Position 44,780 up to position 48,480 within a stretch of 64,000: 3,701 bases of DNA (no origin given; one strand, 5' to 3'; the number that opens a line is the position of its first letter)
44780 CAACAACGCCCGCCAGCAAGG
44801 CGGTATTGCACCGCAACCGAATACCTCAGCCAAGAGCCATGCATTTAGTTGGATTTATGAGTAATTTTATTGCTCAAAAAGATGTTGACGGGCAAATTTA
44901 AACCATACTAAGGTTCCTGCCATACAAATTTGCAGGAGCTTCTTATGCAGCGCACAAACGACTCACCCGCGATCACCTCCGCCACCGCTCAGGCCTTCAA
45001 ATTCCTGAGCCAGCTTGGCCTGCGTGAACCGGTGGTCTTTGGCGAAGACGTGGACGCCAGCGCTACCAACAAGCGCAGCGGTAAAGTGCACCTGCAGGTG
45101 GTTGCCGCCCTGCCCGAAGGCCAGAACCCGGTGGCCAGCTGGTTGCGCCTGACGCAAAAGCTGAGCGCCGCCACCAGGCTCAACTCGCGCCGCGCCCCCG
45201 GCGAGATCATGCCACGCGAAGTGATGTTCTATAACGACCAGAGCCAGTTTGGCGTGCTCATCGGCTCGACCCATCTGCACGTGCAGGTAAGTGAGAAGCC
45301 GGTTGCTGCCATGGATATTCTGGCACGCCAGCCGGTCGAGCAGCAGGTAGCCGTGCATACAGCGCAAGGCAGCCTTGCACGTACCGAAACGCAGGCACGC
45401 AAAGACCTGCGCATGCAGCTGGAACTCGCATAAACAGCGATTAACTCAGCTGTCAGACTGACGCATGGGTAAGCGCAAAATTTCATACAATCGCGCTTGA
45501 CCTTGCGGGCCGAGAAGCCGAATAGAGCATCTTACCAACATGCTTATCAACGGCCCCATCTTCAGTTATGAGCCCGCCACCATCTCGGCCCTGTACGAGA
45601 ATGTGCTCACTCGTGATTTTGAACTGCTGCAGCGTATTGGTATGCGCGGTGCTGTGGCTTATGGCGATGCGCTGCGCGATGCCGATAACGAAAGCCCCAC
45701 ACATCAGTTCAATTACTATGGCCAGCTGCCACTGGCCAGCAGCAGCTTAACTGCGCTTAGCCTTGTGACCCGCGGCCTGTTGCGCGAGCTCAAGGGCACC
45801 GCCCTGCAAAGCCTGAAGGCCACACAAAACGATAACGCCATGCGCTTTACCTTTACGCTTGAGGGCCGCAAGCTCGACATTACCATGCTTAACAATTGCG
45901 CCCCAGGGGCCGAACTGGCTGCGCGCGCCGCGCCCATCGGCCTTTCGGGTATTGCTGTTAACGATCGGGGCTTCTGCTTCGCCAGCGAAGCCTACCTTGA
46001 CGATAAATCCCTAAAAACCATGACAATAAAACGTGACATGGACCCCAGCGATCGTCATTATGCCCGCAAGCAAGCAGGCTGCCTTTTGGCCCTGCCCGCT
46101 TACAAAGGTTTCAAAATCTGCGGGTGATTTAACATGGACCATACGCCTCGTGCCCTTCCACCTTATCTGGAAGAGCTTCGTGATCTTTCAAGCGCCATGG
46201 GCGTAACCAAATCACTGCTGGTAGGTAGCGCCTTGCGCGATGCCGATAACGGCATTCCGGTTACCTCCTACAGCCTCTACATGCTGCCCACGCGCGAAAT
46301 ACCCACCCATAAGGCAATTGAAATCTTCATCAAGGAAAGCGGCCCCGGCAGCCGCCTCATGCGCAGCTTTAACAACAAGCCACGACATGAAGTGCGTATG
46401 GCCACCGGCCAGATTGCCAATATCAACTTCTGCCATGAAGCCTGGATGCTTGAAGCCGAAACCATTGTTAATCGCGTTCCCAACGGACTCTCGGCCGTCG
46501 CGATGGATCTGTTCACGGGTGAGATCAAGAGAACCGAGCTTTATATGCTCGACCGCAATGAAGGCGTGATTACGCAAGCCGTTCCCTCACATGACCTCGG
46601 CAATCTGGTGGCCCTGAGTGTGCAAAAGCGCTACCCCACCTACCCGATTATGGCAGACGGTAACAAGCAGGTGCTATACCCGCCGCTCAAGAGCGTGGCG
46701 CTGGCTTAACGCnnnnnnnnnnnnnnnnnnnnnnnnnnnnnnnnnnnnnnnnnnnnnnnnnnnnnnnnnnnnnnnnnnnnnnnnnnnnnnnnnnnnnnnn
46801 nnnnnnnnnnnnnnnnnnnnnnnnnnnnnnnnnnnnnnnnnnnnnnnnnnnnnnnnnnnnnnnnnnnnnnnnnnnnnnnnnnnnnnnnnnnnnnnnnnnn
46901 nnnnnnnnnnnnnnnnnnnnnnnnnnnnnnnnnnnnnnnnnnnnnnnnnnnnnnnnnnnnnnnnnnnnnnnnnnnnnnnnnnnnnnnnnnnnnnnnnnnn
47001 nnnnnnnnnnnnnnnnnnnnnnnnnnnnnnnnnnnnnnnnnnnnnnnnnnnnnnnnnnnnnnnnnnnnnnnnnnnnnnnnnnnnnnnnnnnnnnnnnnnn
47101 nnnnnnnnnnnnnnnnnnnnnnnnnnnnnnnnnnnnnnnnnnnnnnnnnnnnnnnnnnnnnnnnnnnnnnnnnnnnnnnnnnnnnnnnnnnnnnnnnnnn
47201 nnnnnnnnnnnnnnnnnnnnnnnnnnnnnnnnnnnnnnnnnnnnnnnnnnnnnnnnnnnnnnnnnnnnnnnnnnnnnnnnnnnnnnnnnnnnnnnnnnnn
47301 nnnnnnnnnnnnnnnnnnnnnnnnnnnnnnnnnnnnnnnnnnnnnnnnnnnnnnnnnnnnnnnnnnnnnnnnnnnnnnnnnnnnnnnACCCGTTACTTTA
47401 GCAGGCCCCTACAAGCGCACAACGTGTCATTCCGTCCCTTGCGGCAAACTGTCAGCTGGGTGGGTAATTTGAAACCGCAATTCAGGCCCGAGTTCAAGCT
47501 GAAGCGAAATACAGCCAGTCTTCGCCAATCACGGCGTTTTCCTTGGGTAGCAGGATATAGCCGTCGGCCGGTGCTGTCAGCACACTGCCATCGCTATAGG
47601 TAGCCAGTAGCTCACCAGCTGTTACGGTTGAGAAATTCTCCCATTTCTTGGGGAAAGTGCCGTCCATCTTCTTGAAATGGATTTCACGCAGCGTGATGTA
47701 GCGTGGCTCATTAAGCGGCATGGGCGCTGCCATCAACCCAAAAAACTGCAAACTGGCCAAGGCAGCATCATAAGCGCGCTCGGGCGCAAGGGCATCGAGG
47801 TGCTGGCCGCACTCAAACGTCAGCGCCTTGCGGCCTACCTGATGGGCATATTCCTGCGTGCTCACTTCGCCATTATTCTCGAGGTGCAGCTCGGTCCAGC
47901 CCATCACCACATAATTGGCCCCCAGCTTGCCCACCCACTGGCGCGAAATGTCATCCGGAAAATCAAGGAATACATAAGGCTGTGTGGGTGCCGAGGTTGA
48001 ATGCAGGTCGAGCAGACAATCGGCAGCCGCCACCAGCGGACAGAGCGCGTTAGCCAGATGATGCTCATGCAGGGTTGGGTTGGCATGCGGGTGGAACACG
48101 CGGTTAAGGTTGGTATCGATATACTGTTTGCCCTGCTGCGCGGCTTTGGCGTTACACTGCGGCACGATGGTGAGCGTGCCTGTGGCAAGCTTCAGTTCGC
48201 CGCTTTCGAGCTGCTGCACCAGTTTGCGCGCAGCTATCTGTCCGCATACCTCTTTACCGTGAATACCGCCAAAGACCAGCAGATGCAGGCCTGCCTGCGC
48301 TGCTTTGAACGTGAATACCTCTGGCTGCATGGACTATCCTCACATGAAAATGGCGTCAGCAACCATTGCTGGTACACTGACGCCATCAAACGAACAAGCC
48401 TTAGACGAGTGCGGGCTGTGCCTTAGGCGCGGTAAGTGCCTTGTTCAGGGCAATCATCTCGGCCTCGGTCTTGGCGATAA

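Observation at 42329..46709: Seven-gene same-strand cluster of lineage-specific proteins after secA: TIKI/TraB-like protein, one nucleotidyltransferase-like protein and degenerate paralogs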

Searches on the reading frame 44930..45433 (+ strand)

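Call 3: search_protein_families(library=pfam, proteins=[window:44930-45433:+], max_evalue=1)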
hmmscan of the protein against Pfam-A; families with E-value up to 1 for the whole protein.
window:44930-45433:+ (167 aa): 0 families

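Call 4: search_protein_families(library=padloc, proteins=[window:44930-45433:+], max_evalue=1)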
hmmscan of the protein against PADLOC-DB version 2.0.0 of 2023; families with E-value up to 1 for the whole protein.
window:44930-45433:+ (167 aa): 0 families

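Call 5: search_protein_families(library=ncbifam, proteins=[window:44930-45433:+], max_evalue=1)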
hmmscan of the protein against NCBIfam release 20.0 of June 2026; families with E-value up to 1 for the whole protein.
window:44930-45433:+ (167 aa): 1 family
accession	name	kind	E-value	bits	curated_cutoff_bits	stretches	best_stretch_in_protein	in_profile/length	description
NF002211.1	PRK01103.1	equivalog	0.083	12.4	212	1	95-156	101-159/274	bifunctional DNA-formamidopyrimidine glycosylase/DNA-(apurinic or apyrimidinic site) lyase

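Call 41: search_protein_families(library=phrogs, proteins=[window:44930-45433:+], max_evalue=1)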
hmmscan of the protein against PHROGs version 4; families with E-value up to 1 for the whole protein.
window:44930-45433:+ (167 aa): 1 family
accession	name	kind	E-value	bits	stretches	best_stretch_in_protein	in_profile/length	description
phrog_7600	-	unknown function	0.043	14.6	1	30-94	64-126/141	-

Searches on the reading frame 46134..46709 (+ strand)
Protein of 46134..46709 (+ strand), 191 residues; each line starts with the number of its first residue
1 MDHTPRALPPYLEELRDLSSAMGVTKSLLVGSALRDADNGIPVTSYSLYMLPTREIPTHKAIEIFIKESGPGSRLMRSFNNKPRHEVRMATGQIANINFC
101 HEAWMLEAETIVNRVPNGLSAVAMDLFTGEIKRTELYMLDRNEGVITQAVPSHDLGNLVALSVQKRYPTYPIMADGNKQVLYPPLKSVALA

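Call 3: search_protein_families(library=pfam, proteins=[window:46134-46709:+], max_evalue=1)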
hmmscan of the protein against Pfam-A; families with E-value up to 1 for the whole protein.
window:46134-46709:+ (191 aa): 0 families

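Call 4: search_protein_families(library=padloc, proteins=[window:46134-46709:+], max_evalue=1)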
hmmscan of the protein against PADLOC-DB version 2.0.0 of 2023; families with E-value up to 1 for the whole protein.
window:46134-46709:+ (191 aa): 0 families

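Call 5: search_protein_families(library=ncbifam, proteins=[window:46134-46709:+], max_evalue=1)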
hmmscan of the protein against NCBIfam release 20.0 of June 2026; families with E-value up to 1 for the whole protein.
window:46134-46709:+ (191 aa): 0 families

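Call 41: search_protein_families(library=phrogs, proteins=[window:46134-46709:+], max_evalue=1)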
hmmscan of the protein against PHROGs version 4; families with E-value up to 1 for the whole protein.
window:46134-46709:+ (191 aa): 0 families

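Call 106: search_dna_similar(query=window:46134-46709:+, collection=plasmids, mode=protein, max_evalue=0.1, max_rows=10)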
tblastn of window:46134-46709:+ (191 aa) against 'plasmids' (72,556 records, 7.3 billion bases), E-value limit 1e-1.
Records with a match: 2; places in all: 2; records where one place covers at least 80% of the query: 0.
Best place of each record, by identity: <60% 2.
By first word of the organism name: Agrobacterium 2.
By predicted mobility (MOB-suite, as given by PLSDB): non-mobilizable 2.
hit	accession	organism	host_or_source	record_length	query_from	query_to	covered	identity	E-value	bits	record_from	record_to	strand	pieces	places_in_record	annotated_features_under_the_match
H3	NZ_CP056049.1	Agrobacterium vitis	Vitis vinifera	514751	49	115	35%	29.4%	5e-2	41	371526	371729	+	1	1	none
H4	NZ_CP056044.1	Agrobacterium vitis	Vitis vinifera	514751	49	115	35%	29.4%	5e-2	41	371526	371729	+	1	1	none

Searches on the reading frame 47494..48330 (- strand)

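Call 52: search_protein_families(library=ncbifam, proteins=[window:47494-48330:-], max_evalue=0.00001)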
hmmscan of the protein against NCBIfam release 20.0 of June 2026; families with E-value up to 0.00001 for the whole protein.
window:47494-48330:- (278 aa): 4 families
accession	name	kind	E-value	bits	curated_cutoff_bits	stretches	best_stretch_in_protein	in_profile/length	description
NF003706.0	PRK05324.1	subfamily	2.3e-12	46.6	170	1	11-98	46-133/336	succinylglutamate desuccinylase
NF002601.0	PRK02259.1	equivalog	2.8e-10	39.8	180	1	16-115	6-111/293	aspartoacylase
TIGR03242.1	arg_catab_astE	equivalog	2.4e-08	33.7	305.65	1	11-80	38-105/319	succinylglutamate desuccinylase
TIGR02994.1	ectoine_eutE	equivalog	1.6e-07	30.6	402.7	1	13-113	46-146/325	N(2)-acetyl-L-2,4-diaminobutanoate deacetylase DoeB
